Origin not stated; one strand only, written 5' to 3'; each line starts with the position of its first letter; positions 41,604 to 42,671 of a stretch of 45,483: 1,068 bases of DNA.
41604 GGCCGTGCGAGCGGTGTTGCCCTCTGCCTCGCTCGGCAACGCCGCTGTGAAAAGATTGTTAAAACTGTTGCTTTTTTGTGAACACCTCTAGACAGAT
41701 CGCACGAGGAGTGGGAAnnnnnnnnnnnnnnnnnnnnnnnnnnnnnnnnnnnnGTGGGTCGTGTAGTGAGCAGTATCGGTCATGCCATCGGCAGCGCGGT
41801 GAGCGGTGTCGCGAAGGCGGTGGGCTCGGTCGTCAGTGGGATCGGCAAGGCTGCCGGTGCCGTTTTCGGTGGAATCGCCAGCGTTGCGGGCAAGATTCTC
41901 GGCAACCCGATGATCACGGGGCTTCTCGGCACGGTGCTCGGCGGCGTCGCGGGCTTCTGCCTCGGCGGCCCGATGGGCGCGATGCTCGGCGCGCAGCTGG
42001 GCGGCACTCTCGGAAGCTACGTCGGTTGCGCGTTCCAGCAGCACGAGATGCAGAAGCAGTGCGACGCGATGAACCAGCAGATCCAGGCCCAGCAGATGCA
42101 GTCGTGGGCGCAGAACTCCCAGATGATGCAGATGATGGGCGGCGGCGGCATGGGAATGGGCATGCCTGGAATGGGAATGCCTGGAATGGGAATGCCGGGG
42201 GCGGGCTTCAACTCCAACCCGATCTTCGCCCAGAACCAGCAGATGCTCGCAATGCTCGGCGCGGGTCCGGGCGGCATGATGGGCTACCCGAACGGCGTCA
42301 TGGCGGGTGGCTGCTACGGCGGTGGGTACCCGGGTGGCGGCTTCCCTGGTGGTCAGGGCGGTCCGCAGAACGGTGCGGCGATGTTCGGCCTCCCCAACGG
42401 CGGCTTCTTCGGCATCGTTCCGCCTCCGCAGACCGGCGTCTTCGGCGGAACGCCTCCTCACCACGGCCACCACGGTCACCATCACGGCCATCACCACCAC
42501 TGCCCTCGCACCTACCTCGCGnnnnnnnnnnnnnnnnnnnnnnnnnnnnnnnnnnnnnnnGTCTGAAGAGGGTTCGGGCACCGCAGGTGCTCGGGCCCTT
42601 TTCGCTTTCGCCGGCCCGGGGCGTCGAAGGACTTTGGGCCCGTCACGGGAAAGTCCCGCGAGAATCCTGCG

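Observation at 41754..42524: Orphan modular low-complexity protein: synuclein-like 11-mer repeats, glycine zipper, Q/M-rich prion-like segment, MGMPG repeats and a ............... tail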

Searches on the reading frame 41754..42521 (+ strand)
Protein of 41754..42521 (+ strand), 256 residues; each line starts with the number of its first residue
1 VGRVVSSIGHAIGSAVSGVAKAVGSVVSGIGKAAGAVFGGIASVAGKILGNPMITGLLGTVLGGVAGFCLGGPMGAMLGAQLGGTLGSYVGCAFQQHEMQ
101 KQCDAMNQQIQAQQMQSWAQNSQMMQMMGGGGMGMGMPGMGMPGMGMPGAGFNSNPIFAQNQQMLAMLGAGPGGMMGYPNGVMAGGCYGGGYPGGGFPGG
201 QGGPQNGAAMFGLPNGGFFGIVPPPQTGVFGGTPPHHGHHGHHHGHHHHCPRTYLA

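Call 6: search_protein_families(library=pfam, proteins=[window:41754-42521:+], max_evalue=0.1)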
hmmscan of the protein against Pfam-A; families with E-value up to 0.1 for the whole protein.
window:41754-42521:+ (256 aa): 3 families
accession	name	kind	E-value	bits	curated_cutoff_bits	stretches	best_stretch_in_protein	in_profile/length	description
PF13488.11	Gly-zipper_Omp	-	0.00079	19.7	25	1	56-96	3-44/46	Glycine zipper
PF13441.11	Gly-zipper_YMGG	-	0.0035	17.5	28.9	1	54-91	9-43/45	YMGG-like Gly-zipper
PF05433.20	Rick_17kDa_Anti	-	0.0063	16.8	24.2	1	55-93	2-41/43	Glycine zipper 2TM domain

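Call 7: search_protein_families(library=ncbifam, proteins=[window:41754-42521:+], max_evalue=0.1)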
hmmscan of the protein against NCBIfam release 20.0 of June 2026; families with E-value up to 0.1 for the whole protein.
window:41754-42521:+ (256 aa): 3 families
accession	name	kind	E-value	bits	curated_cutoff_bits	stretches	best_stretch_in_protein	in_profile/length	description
NF053611.1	YiaD_Gzip_OmpA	equivalog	0.004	16.9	175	1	56-121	29-93/206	YiaD family glycine zipper/OmpA-like lipoprotein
TIGR03789.1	pdsO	hypoth_equivalog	0.0055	16.4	152.2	1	58-123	45-115/243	sortase-associated OmpA-like protein PdsO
NF053524.1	thylo_ssl2009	equivalog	0.045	14.5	58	1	75-126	10-61/90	ssl2009 family thylakoid membrane protein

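Call 8: find_homologous_proteins(query=window:41754-42521:+, max_evalue=0.001)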
Query window:41754-42521:+: 4321 candidates shared short words with the query, none scored E <= 0.001.

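Call 10: find_related_loci(query=window:41754-42521:+, collection=genome_contigs, flank=10000)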
Query window:41754-42521:+ (256 aa) in genome_contigs; peptide patterns used: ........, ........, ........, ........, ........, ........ (x = any residue, [..] = any of these).
600 stretches matched a pattern, but none encodes a relative of the query by tblastn (E <= 1e-3).

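Call 11: find_encoding_contigs(protein=window:41754-42521:+, flank=10000)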
Protein window:41754-42521:+ (256 aa): no gene with exactly this product is on record in the collection.

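Call 19: search_protein_representatives(protein=window:41754-42521:+)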
Query: 256 residues. Proteins with E-value up to 0.001 (for the whole library): 41; up to 1e-10: 3; up to 1e-30: 1. The best 41 are listed.
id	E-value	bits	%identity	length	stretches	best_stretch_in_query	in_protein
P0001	1.8e-62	227.7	98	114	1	145-256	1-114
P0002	1.3e-15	74.0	43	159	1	1-110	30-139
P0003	3.7e-12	62.8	40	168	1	5-173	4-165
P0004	3.8e-10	56.2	40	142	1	12-146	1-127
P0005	1.7e-09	54.0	43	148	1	12-124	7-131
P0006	5.1e-08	49.2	42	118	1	7-114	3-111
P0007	2.9e-07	46.7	36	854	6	17-103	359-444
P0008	6.0e-07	45.7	40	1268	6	58-99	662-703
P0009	6.4e-06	42.3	39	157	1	57-123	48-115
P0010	1.0e-05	41.6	35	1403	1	18-118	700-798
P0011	2.3e-05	40.5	36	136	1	49-130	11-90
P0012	2.3e-05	40.5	45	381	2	41-154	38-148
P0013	4.1e-05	39.7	34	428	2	57-108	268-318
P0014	4.5e-05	39.5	41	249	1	57-129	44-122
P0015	5.4e-05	39.2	35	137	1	40-136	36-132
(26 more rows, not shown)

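Call 22: find_homologous_proteins(query=A1, max_evalue=0.001)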
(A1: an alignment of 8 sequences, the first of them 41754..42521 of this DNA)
Query A1 (8 sequences) (256 aa, profile of the alignment): 6 proteins with E <= 0.001 among 8000 candidates.
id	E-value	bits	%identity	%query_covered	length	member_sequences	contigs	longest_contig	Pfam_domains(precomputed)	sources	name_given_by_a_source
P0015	4.0e-34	137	36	40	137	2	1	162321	PF13488.12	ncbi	-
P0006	4.9e-28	117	47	24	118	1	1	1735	-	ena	-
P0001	1.9e-27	115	96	44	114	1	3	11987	-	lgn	-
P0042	5.2e-22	97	29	43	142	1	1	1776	-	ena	-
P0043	2.1e-4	40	22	24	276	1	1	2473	-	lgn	-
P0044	3.8e-4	39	36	9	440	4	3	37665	-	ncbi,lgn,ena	-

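Call 24: find_encoding_contigs(protein=P0015, flank=10000)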
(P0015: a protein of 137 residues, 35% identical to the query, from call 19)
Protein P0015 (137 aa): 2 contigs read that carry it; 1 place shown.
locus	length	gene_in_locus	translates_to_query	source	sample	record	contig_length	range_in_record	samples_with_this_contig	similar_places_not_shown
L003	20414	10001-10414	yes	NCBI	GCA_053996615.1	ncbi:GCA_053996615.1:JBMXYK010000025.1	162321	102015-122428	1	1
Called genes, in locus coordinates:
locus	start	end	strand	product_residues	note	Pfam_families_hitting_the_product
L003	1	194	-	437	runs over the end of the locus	PF02684:LpxB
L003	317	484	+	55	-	-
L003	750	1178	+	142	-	PF05198:IF3_N, PF00707:IF3_C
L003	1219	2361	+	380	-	PF00089:Trypsin, PF13365:Trypsin_2, PF00595:PDZ, PF04495:GRASP55_65 (weak), PF13180:PDZ_2, PF17820:PDZ_6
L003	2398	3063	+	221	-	PF05103:DivIVA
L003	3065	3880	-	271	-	PF01026:TatD_DNase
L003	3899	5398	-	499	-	PF08245:Mur_ligase_M (faint), PF27239:FOL3_C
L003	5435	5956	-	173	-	PF02580:Tyr_Deacylase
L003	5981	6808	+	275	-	PF00005:ABC_tran, PF13304:AAA_21 (faint)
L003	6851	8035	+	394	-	PF01266:DAO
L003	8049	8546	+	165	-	PF25917:BSH_RND (faint), PF00364:Biotin_lipoyl, PF25919:BSH_CusB (weak)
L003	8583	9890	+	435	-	PF02826:2-Hacid_dh_C (faint), PF03446:NAD_binding_2 (faint), PF03721:UDPG_MGDP_dh_N, PF00984:UDPG_MGDP_dh, PF03720:UDPG_MGDP_dh_C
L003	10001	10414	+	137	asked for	PF13488:Gly-zipper_Omp (weak)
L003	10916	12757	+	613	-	PF01968:Hydantoinase_A (faint), PF13941:MutL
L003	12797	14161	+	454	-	PF02878:PGM_PMM_I, PF02879:PGM_PMM_II, PF02880:PGM_PMM_III, PF00408:PGM_PMM_IV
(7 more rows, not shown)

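Call 25: list_cluster_members(proteins=[P0015, P0002, P0003, P0005, P0012, P0004])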
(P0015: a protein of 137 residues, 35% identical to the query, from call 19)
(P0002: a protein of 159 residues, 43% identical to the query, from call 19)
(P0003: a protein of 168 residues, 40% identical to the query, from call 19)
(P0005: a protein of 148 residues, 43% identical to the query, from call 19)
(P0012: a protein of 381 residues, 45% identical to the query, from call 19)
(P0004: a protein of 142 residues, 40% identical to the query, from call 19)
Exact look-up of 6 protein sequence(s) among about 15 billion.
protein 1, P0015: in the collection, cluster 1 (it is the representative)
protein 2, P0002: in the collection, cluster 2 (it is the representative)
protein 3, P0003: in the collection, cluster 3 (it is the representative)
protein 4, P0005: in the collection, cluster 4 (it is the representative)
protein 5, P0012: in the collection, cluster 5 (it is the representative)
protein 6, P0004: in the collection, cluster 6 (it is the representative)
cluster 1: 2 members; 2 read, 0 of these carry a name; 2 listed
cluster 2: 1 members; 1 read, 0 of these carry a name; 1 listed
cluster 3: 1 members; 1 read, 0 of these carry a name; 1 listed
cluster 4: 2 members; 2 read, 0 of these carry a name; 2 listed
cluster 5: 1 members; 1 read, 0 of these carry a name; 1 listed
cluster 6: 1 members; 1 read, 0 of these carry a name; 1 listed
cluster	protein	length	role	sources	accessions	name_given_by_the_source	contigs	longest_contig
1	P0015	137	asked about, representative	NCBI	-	-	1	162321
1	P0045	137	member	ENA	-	-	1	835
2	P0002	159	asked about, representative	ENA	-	-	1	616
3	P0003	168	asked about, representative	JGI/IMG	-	-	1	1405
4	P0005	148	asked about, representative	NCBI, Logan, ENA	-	-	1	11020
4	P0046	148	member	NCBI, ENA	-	-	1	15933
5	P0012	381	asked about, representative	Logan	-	-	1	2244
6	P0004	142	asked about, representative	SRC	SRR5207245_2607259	-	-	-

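Call 30: search_protein_families(library=pfam, proteins=[P0012, P0002, P0003, P0005, P0015, P0044, P0043, P0042], max_evalue=0.1)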
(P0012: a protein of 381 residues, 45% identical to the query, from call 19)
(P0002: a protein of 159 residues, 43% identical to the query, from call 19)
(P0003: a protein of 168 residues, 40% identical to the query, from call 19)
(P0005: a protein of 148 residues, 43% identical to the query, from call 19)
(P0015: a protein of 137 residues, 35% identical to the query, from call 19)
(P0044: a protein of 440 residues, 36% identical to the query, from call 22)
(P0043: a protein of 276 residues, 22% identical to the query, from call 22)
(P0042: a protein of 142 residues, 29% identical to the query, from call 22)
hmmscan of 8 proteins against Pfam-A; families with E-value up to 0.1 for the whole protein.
P0012 (381 aa): 2 families
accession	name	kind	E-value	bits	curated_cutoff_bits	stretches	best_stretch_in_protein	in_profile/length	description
PF07481.16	DUF1521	-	2.8e-09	37.7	23.6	1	202-262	20-81/169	Domain of Unknown Function (DUF1521)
PF13488.11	Gly-zipper_Omp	-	0.0055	17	25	1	52-94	2-45/46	Glycine zipper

P0002 (159 aa): 0 families

P0003 (168 aa): 0 families

P0005 (148 aa): 0 families

P0015 (137 aa): 3 families
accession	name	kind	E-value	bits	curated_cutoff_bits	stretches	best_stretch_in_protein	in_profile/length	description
PF13488.11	Gly-zipper_Omp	-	4.1e-07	30.2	25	1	51-91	2-43/46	Glycine zipper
PF06897.17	DUF1269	-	0.0014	19.4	26.9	1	54-112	3-62/100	Protein of unknown function (DUF1269)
PF13441.11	Gly-zipper_YMGG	-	0.0058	16.7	28.9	1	51-89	6-45/45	YMGG-like Gly-zipper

P0044 (440 aa): 1 family
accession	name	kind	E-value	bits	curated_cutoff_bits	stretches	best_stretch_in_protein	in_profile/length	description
PF13488.11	Gly-zipper_Omp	-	0.0029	17.9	25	1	5-36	4-36/46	Glycine zipper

P0043 (276 aa): 2 families
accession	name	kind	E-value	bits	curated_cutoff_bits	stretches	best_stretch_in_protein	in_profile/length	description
PF07812.18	TfuA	-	0.038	14.2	30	1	35-68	27-60/119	TfuA-like protein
PF00153.32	Mito_carr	-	0.08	13.1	22.3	0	68-136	7-69/96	Mitochondrial carrier protein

P0042 (142 aa): 1 family
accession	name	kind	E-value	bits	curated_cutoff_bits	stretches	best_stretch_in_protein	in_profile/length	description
PF13488.11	Gly-zipper_Omp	-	0.029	14.7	25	1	55-100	2-45/46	Glycine zipper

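Call 32: find_related_loci(query=A2, collection=metagenome_contigs, flank=10000)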
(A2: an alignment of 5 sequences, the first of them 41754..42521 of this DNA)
Query A2 (256 aa) in metagenome_contigs; peptide patterns used: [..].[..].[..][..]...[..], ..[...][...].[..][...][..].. (x = any residue, [..] = any of these).
600 stretches matched a pattern (row limit reached: there are more); 4 encode a relative of the query (tblastn E <= 1e-3); 4 distinct loci.
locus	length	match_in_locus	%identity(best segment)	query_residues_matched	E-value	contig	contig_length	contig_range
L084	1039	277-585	34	4-99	7e-10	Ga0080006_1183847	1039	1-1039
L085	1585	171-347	51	41-99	7e-9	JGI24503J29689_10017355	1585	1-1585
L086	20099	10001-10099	58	56-88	7e-7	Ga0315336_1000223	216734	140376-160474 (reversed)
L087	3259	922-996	68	56-80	5e-6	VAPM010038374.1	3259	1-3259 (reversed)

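Call 33: find_related_loci(query=A2, collection=viral_contigs, flank=10000)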
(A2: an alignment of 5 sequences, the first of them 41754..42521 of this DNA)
Query A2 (256 aa) in viral_contigs; peptide patterns used: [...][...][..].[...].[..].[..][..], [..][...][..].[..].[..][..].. (x = any residue, [..] = any of these).
376 stretches matched a pattern; 1 encode a relative of the query (tblastn E <= 1e-3); 1 distinct loci.
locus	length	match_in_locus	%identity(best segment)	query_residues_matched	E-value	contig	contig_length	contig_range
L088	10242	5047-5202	43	1-64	3e-6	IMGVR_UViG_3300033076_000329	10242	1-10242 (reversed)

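Call 38: find_encoding_contigs(protein=P0005, flank=10000)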
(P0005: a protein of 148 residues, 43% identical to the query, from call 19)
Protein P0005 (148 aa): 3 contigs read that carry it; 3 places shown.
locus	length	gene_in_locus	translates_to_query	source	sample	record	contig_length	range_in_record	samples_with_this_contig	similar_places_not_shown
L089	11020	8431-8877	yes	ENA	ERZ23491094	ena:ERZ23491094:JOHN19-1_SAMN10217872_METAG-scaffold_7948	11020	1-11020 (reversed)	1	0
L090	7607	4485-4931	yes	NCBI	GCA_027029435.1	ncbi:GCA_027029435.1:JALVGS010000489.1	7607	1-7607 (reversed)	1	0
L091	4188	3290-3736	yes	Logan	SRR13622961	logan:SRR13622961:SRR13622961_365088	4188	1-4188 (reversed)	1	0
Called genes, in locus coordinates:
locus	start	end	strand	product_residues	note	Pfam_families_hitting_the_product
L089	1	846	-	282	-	?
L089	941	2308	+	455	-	PF01743:PolyA_pol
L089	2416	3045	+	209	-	PF13505:OMP_b-brl (weak)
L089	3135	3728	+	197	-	-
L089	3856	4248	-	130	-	PF04246:RseC_MucC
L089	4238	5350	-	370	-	PF00712:DNA_pol3_beta, PF02767:DNA_pol3_beta_2, PF02768:DNA_pol3_beta_3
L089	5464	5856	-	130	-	PF01245:Ribosomal_L19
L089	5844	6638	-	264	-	PF01746:tRNA_m1G_MT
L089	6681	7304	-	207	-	PF01558:POR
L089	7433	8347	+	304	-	-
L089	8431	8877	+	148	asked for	-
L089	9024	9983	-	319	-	PF01171:ATP_bind_3, PF01507:PAPS_reduct (weak), PF03054:tRNA_Me_trans (weak)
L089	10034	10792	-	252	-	-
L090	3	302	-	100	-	?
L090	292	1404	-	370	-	PF00712:DNA_pol3_beta, PF02767:DNA_pol3_beta_2, PF02768:DNA_pol3_beta_3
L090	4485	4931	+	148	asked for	-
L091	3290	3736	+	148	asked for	-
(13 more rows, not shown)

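Call 47: search_protein_families(library=phrogs, proteins=[window:41754-42521:+, P0003, P0005], max_evalue=0.01)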
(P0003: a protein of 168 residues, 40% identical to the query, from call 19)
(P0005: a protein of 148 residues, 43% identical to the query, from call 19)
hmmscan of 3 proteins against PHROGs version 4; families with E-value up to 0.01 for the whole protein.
window:41754-42521:+ (256 aa): 5 families
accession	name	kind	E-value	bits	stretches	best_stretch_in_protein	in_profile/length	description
phrog_15869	-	unknown function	0.002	19.2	1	54-124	49-118/137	-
phrog_11489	-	unknown function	0.0026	16.8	1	41-111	718-792/1717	-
phrog_18476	-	unknown function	0.0031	18.3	1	56-125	71-136/209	-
phrog_58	-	tail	0.0089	15.3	0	4-63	852-905/1544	tail length tape measure protein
phrog_167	-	tail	0.0096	14.6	0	13-120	647-756/1555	tail length tape measure protein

P0003 (168 aa): 0 families

P0005 (148 aa): 2 families
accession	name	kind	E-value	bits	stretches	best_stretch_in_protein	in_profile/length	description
phrog_37622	-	unknown function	0.0038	15.9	1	24-144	897-1004/1761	-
phrog_934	-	tail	0.0067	14.8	1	7-123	542-658/1988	tail length tape measure protein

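Call 48: search_protein_families(library=padloc, proteins=[window:41754-42521:+, P0003, P0005], max_evalue=0.01)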
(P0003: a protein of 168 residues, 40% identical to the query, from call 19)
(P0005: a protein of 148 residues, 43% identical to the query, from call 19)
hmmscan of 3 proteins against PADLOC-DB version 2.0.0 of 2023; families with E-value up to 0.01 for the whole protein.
window:41754-42521:+ (256 aa): 0 families

P0003 (168 aa): 0 families

P0005 (148 aa): 0 families

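Call 50: predict_structure(alignment_id=A4)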
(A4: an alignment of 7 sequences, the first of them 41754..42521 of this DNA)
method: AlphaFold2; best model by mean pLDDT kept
length: 256 residues; sequences in the alignment: 7
mean_pLDDT: 51.1   pTM: 0.29
mean pLDDT of the five models: 51.1, 49.5, 44.8, 43.1, 37.9
residues with pLDDT >= 90: 0; 70-90: 55; 50-70: 33; < 50: 168
segments of 3 or more residues with pLDDT < 50: 1-50, 132-137, 139-142, 144-159, 164-192, 194-234, 236-256
pLDDT, mean of each block of 10 residues (from residue 1): 43 39 45 45 47 69 79 81 75 65 76 77 66 47 43 44 48 37 33 35 34 38 36 40 42 40
secondary structure, 60 per line:
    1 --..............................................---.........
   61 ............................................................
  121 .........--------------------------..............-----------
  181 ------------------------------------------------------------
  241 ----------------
elements in order: H3-48 H52-129 H156-169

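Call 56: search_protein_families(library=pfam, proteins=[L085:54-1517:+, L088:5056-6054:+, L089:7433-8344:+], max_evalue=0.01)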
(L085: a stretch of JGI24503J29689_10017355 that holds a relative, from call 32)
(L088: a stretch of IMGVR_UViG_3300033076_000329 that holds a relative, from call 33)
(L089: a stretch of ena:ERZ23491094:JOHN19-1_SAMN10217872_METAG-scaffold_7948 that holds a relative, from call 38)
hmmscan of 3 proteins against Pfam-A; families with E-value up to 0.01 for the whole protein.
L085:54-1517:+ (488 aa): 0 families

L088:5056-6054:+ (333 aa): 0 families

L089:7433-8344:+ (304 aa): 0 families

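Call 59: find_encoding_contigs(protein=P0001, flank=6000, max_places=4)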
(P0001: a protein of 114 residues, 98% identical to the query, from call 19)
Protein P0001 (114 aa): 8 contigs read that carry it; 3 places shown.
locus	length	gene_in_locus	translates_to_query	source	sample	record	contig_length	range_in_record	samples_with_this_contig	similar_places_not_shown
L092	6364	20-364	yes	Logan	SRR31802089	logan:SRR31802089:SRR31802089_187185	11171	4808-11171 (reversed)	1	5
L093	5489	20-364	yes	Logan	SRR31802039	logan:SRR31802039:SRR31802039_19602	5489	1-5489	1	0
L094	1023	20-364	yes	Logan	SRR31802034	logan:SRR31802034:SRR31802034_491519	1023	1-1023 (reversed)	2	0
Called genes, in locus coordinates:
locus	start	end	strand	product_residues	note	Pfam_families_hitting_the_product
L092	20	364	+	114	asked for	-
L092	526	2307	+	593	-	-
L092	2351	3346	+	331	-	PF00069:Pkinase, PF07714:PK_Tyr_Ser-Thr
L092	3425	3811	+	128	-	-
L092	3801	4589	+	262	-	PF03309:Pan_kinase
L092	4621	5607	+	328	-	PF01180:DHO_dh (faint), PF01207:Dus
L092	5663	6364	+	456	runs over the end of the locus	PF00202:Aminotran_3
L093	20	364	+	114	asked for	-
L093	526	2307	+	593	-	-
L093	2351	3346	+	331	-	PF00069:Pkinase, PF07714:PK_Tyr_Ser-Thr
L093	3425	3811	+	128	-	-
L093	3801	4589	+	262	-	PF03309:Pan_kinase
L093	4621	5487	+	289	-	?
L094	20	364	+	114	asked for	-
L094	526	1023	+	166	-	?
